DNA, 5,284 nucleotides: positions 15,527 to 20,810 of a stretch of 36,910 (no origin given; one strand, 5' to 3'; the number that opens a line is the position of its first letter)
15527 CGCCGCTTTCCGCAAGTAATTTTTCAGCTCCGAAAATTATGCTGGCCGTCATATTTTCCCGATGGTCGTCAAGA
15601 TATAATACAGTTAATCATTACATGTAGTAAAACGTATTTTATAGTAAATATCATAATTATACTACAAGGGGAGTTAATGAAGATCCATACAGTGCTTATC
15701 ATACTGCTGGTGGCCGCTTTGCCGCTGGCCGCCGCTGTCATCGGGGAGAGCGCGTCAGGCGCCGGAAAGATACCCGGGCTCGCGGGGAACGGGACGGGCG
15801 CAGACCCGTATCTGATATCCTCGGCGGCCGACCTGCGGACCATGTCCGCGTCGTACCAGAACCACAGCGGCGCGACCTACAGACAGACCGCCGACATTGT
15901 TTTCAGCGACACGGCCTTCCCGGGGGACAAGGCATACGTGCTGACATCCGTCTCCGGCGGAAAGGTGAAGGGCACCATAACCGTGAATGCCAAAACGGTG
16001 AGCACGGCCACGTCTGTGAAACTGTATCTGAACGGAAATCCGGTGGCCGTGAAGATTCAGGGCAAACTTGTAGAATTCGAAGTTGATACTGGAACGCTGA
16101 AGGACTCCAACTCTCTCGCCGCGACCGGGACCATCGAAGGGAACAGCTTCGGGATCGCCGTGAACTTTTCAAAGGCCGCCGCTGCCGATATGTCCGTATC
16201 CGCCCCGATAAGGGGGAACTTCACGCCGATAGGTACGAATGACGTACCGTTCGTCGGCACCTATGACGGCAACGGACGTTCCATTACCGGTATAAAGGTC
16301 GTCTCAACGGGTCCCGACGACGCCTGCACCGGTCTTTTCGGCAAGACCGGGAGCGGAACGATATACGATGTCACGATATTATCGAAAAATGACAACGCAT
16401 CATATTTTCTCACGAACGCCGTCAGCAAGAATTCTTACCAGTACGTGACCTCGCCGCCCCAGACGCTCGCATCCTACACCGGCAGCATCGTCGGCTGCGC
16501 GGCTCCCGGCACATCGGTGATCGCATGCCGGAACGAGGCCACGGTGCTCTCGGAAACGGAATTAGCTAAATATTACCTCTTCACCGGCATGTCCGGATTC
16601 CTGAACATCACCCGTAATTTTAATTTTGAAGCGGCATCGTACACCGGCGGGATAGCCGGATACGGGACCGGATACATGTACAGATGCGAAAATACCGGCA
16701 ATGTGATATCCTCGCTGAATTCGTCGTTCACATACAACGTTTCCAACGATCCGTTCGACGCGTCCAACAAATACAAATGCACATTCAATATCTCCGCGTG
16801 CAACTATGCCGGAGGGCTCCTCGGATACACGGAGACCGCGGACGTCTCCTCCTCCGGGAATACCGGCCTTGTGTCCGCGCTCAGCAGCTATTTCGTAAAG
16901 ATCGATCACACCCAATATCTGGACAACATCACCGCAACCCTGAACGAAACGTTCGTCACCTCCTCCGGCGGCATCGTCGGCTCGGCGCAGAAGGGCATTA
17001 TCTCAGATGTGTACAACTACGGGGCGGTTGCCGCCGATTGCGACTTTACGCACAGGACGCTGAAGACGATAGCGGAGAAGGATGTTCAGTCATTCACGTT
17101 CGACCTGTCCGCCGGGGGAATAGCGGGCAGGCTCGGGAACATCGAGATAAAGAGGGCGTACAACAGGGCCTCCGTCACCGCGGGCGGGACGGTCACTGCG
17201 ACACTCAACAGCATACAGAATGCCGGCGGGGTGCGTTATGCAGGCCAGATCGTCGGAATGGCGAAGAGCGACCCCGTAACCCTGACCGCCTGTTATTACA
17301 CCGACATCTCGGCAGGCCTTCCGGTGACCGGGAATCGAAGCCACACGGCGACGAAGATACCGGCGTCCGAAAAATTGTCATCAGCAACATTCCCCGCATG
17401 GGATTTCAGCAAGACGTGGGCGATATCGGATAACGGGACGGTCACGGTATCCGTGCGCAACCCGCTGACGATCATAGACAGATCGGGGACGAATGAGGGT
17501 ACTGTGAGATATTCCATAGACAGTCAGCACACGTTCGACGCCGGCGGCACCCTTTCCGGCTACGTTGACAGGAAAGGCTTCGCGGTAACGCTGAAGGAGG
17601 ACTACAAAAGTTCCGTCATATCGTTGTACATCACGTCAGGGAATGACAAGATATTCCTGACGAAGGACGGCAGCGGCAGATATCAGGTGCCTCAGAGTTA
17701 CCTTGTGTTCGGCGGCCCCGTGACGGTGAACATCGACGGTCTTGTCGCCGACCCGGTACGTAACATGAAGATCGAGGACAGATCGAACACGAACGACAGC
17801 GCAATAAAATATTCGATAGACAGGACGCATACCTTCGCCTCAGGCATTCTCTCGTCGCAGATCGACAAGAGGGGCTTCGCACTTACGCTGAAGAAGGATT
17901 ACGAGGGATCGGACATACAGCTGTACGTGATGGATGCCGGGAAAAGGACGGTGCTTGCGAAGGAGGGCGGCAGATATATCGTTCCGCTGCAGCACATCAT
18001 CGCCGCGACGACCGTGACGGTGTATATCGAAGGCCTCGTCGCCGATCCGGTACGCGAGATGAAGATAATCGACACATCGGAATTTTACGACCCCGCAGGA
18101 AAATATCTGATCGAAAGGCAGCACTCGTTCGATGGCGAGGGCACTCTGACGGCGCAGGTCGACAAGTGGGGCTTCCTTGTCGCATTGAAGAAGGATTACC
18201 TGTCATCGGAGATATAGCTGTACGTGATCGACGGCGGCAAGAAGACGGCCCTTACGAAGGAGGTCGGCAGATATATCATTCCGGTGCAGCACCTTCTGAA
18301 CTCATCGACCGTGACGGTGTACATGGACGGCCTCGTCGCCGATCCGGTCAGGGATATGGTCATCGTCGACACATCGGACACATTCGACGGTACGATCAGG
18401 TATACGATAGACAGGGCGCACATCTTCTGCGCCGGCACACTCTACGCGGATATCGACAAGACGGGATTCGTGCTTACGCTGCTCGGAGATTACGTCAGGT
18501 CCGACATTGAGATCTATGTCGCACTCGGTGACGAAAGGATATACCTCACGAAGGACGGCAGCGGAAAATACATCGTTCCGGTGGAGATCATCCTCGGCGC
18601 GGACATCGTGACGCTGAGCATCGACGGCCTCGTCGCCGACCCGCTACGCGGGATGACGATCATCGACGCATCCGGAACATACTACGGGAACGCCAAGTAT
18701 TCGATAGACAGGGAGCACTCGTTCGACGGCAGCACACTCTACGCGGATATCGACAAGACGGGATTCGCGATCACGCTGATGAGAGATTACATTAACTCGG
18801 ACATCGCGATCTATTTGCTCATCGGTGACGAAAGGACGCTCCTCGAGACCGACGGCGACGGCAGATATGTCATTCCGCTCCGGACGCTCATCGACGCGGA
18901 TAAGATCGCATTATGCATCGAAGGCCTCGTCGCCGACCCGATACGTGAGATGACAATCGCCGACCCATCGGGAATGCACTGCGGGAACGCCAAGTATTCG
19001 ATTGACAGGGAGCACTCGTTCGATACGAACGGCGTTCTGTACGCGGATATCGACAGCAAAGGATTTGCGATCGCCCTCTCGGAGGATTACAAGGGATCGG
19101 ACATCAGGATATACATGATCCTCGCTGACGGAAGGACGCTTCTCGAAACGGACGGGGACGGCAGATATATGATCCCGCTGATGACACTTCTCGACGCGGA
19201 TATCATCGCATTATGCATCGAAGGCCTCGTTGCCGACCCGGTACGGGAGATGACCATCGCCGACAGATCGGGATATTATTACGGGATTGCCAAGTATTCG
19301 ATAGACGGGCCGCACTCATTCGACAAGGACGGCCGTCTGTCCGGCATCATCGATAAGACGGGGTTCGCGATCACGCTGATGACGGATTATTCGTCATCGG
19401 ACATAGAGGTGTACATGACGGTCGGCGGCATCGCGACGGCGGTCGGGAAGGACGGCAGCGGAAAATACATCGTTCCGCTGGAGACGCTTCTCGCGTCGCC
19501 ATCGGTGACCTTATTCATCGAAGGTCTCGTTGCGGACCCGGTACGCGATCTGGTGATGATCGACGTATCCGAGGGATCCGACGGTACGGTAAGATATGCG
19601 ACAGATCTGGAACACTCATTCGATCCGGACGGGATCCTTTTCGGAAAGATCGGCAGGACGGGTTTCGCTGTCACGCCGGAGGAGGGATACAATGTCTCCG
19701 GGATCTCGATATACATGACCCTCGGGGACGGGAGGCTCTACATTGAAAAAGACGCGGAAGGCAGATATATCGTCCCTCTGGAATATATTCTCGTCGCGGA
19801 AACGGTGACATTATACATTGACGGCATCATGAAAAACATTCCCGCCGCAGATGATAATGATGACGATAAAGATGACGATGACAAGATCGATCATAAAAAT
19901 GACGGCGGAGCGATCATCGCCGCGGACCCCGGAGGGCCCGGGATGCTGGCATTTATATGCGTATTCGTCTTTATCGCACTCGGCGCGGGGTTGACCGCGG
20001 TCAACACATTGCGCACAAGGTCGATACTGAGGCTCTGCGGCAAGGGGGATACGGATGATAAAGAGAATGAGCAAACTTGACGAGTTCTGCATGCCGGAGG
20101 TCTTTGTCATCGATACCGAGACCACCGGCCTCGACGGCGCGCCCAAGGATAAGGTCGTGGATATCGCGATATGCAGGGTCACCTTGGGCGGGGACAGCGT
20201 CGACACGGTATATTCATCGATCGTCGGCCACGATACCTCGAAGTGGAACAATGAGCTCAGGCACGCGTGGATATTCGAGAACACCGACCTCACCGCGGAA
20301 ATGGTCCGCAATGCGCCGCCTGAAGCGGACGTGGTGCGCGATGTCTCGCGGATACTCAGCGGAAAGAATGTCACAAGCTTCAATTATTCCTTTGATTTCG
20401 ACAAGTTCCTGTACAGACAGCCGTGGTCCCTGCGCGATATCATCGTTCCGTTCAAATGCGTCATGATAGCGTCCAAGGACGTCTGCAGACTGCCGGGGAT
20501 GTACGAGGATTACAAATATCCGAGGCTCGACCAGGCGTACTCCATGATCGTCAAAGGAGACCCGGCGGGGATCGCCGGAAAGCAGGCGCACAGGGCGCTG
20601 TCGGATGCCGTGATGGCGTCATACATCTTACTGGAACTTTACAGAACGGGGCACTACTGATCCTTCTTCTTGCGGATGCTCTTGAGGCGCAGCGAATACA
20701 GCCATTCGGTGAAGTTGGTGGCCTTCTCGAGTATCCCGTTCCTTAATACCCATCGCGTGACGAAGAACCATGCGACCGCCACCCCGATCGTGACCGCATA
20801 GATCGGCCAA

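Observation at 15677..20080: One in-frame TAG splits a 1,467-codon surface adhesin gene inside a repeat (pyrrolysine/read-through versus fresh nonsense mutation)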

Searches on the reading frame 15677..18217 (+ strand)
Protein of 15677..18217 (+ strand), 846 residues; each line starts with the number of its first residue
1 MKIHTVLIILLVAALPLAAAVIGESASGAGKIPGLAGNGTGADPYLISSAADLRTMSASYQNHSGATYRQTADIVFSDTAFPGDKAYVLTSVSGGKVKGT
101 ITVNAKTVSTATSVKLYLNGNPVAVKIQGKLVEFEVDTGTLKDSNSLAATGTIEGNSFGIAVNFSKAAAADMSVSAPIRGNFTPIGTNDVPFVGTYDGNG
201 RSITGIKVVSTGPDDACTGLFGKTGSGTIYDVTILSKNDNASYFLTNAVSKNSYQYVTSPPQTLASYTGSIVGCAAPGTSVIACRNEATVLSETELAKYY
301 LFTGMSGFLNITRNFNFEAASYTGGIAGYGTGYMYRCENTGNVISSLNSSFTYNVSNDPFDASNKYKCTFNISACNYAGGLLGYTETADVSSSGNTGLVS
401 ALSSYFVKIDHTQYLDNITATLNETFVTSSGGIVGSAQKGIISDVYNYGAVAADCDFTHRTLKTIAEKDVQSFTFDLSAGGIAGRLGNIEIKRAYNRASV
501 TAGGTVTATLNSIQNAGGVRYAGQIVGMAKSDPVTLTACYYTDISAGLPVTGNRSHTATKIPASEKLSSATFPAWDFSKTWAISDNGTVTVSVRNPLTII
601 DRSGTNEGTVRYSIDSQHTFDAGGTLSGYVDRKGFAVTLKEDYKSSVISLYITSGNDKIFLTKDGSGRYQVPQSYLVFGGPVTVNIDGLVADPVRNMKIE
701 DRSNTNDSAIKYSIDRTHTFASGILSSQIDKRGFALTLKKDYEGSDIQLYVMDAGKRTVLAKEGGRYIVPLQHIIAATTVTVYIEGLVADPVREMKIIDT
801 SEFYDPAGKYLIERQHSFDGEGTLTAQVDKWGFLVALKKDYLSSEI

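Call 9: search_protein_families(library=pfam, proteins=[window:15677-18214:+], max_evalue=0.01)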
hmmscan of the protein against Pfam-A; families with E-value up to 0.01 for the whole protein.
window:15677-18214:+ (846 aa): 1 family
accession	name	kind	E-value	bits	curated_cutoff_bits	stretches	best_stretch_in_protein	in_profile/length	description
PF07581.17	Glug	-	0.0031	18.3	20.5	0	375-397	2-25/28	The GLUG motif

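Call 12: find_encoding_contigs(protein=window:15677-18217:+, flank=10000, max_places=10)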
Protein window:15677-18217:+ (846 aa): no gene with exactly this product is on record in the collection.

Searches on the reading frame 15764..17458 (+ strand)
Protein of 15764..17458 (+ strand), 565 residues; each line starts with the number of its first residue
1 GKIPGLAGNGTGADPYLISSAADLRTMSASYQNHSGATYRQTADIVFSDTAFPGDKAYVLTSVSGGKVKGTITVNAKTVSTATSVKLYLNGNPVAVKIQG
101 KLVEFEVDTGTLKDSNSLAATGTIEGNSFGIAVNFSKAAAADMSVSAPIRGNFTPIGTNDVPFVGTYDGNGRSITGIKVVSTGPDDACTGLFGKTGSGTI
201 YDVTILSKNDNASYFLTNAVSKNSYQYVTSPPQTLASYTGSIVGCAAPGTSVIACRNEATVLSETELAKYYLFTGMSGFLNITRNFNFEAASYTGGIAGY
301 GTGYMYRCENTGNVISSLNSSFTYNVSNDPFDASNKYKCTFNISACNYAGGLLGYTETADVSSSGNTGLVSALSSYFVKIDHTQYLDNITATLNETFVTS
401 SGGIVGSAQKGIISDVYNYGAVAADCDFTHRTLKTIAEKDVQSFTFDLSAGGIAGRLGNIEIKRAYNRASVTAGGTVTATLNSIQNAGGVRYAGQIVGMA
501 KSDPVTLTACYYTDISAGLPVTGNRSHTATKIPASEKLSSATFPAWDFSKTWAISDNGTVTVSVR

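Call 108: predict_structure(alignment_id=A4)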
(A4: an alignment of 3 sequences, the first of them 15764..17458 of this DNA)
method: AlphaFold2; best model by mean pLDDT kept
length: 565 residues; sequences in the alignment: 3
mean_pLDDT: 54.2   pTM: 0.60
mean pLDDT of the five models: 54.2, 49.5, 45.9, 44.9, 33.2
residues with pLDDT >= 90: 10; 70-90: 113; 50-70: 187; < 50: 255
segments of 3 or more residues with pLDDT < 50: 23-25, 28-38, 40-85, 87-93, 109-184, 207-213, 224-229, 277-279, 482-565
pLDDT, mean of each block of 10 residues (from residue 1): 66 53 48 44 37 32 40 41 46 51 49 39 36 33 28 37 39 36 59 64 52 48 50 74 77 71 70 54 66 89 80 75 62 60 84 88 71 73 55 75 82 67 66 56 64 68 59 53 37 36 38 35 36 35 34 31 31
secondary structure, 60 per line:
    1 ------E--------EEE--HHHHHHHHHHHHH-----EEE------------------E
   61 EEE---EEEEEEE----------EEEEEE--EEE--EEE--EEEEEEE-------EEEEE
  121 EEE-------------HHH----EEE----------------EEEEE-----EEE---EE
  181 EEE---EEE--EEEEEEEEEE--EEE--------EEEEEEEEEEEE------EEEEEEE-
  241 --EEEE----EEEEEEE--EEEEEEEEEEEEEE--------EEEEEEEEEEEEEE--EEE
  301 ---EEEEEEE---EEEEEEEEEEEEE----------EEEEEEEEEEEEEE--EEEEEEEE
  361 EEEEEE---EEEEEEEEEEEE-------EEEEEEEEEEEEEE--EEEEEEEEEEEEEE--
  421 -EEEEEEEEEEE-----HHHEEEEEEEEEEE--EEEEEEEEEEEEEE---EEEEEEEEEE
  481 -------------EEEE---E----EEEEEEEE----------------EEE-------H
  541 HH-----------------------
elements in order: E16-18 H21-33 E39-41 E60-63 E67-73 E84-89 E92-94 E97-99 E102-108 E116-123 E144-146 E163-167 E173-175 E179-183 E187-189 E192-201 E204-206 E215-226 E233-239 E243-246 E251-257 E260-273 E282-295 E298-300 E304-310 E314-326 E337-350 E353-366 E370-381 E389-402 E405-418 E422-432 E441-451 E454-467 E471-480 E494-497 E506-513 E530-532

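Call 112: fold_search(model_id=the predicted structure, library=pdb)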
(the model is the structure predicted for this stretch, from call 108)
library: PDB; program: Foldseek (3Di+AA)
matches with E <= 10: 1027; with E <= 0.001: 0
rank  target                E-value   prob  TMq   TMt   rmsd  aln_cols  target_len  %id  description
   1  6k0v_A                1.7e-03  0.11  0.09  0.09  22.6       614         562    9  Catalytic domain of GH87 alpha-1,3-glucanase D1069A in complex with tetrasaccharides (released 2019-12-25)
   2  6k0s_A                6.2e-03  0.10  0.11  0.11  23.2       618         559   10  Catalytic domain of GH87 alpha-1,3-glucanase D1069A in complex with nigerose (released 2019-12-25)
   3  7w1c_A                2.5e-02  0.06  0.08  0.07  22.6       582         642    9  Crystal structure of Klebsiella pneumoniae K1 capsule-specific polysaccharide lyase in a P1 crystal form (released 2022-05-18)
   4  6k0p_A                3.7e-02  0.07  0.10  0.10  21.9       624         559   10  Catalytic domain of GH87 alpha-1,3-glucanase D1045A in complex with nigerose (released 2019-12-25)
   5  6s04_B                7.2e-02  0.99  0.11  0.13   5.4        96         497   17  Crystal structure of an inverting family GH156 exosialidase from uncultured bacterium pG7 in complex with N-glycolylne (released 2019-11-06)
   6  2wao_A                7.2e-02  0.97  0.13  0.22   8.1       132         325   13  Structure of a family two carbohydrate esterase from Clostridium thermocellum in complex with cellohexaose (released 2009-10-06)
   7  2wab_A                8.3e-02  0.97  0.14  0.22   8.8       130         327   15  Structure of an active site mutant of a family two carbohydrate esterase from Clostridium thermocellum in complex with (released 2009-03-24)
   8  7w1c_C                1.9e-01  0.03  0.09  0.08  22.7       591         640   10  Crystal structure of Klebsiella pneumoniae K1 capsule-specific polysaccharide lyase in a P1 crystal form (released 2022-05-18)
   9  6rzd_A                2.0e-01  0.93  0.11  0.13   5.5        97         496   16  Crystal structure of an inverting family GH156 exosialidase from uncultured bacterium pG7 (released 2019-11-06)
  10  3afg_B                2.0e-01  0.89  0.12  0.14   5.1       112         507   15  Crystal structure of ProN-Tk-SP from Thermococcus kodakaraensis (released 2010-08-04)
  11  9ega_B                2.0e-01  0.77  0.11  0.10   8.3       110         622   11  Crystal Structure of a CE20 carbohydrate acetylesterase from Pedobacter psychrotolerans (PpCE20_II), with ancillary do (released 2025-08-13)
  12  6xjb                  2.0e-01  0.10  0.16  0.09  19.3       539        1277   11  IgA1 Protease (released 2020-12-09)
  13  6bqm                  2.2e-01  0.93  0.12  0.14   4.9        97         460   11  Secreted serine protease VesC from Vibrio cholerae (released 2018-11-28)
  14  9oab_Ga               2.4e-01  0.38  0.08  0.22  13.6        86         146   14  C3 reconstruction of the thermophilic bacteriophage P74-26 Neck (released 2026-01-28)
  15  6bjw                  2.5e-01  0.82  0.09  0.08   4.0        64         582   22  Eubacterium eligens Beta-glucuronidase (released 2018-07-25)
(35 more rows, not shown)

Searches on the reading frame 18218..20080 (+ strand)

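Call 9: search_protein_families(library=pfam, proteins=[window:18218-20080:+], max_evalue=0.01)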
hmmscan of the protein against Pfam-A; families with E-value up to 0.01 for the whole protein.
window:18218-20080:+ (620 aa): 2 families
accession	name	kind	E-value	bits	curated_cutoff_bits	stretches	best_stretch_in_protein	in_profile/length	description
PF10836.13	DUF2574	-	3.8e-05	23.9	27.5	0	227-269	23-66/93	Protein of unknown function (DUF2574)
PF19581.5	Glyoxalase_7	-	0.00054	20.4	23.6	0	260-291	38-69/133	Glyoxalase superfamily protein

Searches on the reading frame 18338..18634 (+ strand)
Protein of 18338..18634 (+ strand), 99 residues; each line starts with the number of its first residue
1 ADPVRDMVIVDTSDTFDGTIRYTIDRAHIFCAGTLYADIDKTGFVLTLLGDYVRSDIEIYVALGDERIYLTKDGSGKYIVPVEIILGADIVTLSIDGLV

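Call 65: predict_structure(alignment_id=A2)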
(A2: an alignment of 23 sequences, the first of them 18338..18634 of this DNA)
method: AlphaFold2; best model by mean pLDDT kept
length: 99 residues; sequences in the alignment: 23
mean_pLDDT: 91.2   pTM: 0.81
mean pLDDT of the five models: 91.2, 90.0, 88.8, 80.7, 59.2
residues with pLDDT >= 90: 71; 70-90: 26; 50-70: 2; < 50: 0
segments of 3 or more residues with pLDDT < 50: none
pLDDT, mean of each block of 10 residues (from residue 1): 89 80 95 92 94 92 92 94 91 92
secondary structure, 60 per line:
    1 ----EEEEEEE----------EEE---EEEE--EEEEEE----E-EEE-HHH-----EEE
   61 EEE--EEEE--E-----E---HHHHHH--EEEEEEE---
elements in order: E5-11 E22-24 E28-31 E34-39 E46-48 E58-63 E66-69 H82-87 E90-96

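Call 72: fold_search(model_id=the predicted structure, library=pdb)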
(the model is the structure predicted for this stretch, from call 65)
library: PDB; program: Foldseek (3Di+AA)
matches with E <= 10: 209; with E <= 0.001: 0
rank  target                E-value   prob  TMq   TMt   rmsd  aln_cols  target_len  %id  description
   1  9l8e_A                8.8e-02  0.33  0.31  0.24   9.0       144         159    7  Structure of Gh-TDH with Additional N-Terminus in Complex with Double-Stranded DNA Containing a 2-Nucleotide 5' Overha (released 2025-12-31)
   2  4wx3_A                1.5e-01  0.25  0.32  0.24   9.7       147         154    7  pore-forming thermostable direct hemolysin from Grimontia hollisae (released 2015-11-18)
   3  3a57                  1.7e-01  0.23  0.31  0.25   8.7       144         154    7  Crystal structure of Thermostable Direct Hemolysin (released 2010-03-31)
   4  8f5n_A                2.6e-01  0.72  0.49  0.22   5.4       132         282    6  Identification of an Immunodominant region on a Group A Streptococcus T-antigen Reveals Temperature-Dependent Motion i (released 2023-03-08)
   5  9lcw_A                2.6e-01  0.25  0.35  0.25   9.6       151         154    9  Grimontia hollisae thermostable direct hemolysin K88A mutant in complex with 1-nt long 3'-overhang dsDNA (released 2026-01-14)
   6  7qlh_A                2.6e-01  0.10  0.23  0.16  16.9       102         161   13  Crystal structure of S-layer protein SlpA from Lactobacillus amylovorus, domain I (aa 48-213) (released 2022-12-28)
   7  9lcu_A                2.8e-01  0.23  0.33  0.25   9.1       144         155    8  Grimontia hollisae thermostable direct hemolysin in complex with 1-nt long 3'-overhang dsDNA (released 2026-01-14)
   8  3ddc_B                2.8e-01  0.08  0.22  0.19  11.6       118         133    7  Crystal Structure of NORE1A in Complex with RAS (released 2008-07-15)
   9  7qlh_B                2.9e-01  0.10  0.23  0.15  14.1       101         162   11  Crystal structure of S-layer protein SlpA from Lactobacillus amylovorus, domain I (aa 48-213) (released 2022-12-28)
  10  1x99_B                3.1e-01  0.35  0.39  0.29   9.2       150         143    5  X-ray crystal structure of Xerocomus chrysenteron lectin XCL at 1.4 Angstroms resolution, mutated at Q46M, V54M, L58M (released 2004-12-14)
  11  6n0a_B                3.1e-01  0.35  0.40  0.20   5.9       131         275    8  Structure of the major pilin protein (T-18.1) from Streptococcus pyogenes serotype MGAS8232 (released 2019-04-17)
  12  4m8n_A                3.7e-01  0.28  0.37  0.09   8.1       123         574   10  Crystal Structure of PlexinC1/Rap1B Complex (released 2013-10-09)
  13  4m8n_C                4.2e-01  0.30  0.39  0.09   7.4       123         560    9  Crystal Structure of PlexinC1/Rap1B Complex (released 2013-10-09)
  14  4m8n_D                5.0e-01  0.28  0.39  0.09   7.4       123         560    9  Crystal Structure of PlexinC1/Rap1B Complex (released 2013-10-09)
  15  1xi0_A                5.7e-01  0.25  0.39  0.29   9.1       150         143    6  X-ray crystal structure of wild-type Xerocomus chrysenteron lectin XCL (released 2005-08-30)
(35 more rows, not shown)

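Call 110: search_protein_representatives(alignment_id=A2)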
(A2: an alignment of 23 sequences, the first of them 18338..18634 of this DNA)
Query: 23 sequences, 100 profile positions. Proteins with E-value up to 0.001 (for the whole library): 29; up to 1e-10: 24; up to 1e-30: 5. The best 29 are listed.
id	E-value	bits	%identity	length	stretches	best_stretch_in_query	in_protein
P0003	0.0e+00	1253.6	-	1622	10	2-99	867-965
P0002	0.0e+00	1101.0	-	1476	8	1-100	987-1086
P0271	1.5e-203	676.2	-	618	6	1-100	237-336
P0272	2.1e-188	627.6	-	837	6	1-99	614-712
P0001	6.7e-90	311.6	-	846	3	4-100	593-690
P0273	1.1e-29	118.3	-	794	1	6-100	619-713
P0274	4.2e-29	116.5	-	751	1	4-99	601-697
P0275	2.9e-26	107.4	-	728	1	4-99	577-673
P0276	8.9e-26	105.8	-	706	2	5-99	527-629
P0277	1.4e-25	105.2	-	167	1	5-99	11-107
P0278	8.6e-25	102.6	-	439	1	4-98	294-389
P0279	2.6e-24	101.1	-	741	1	5-99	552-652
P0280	3.2e-24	100.8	-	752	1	4-98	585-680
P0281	1.3e-23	98.8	-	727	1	4-99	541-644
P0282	2.8e-23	97.8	-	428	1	4-99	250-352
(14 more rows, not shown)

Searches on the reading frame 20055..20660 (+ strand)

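Call 10: search_protein_families(library=pfam, proteins=[window:20055-20660:+], max_evalue=0.01)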
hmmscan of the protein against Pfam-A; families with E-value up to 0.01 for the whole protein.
window:20055-20660:+ (201 aa): 1 family
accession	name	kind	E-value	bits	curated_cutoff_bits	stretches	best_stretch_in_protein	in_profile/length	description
PF00929.31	RNase_T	-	2.7e-10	41.5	24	1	18-191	2-163/164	Exonuclease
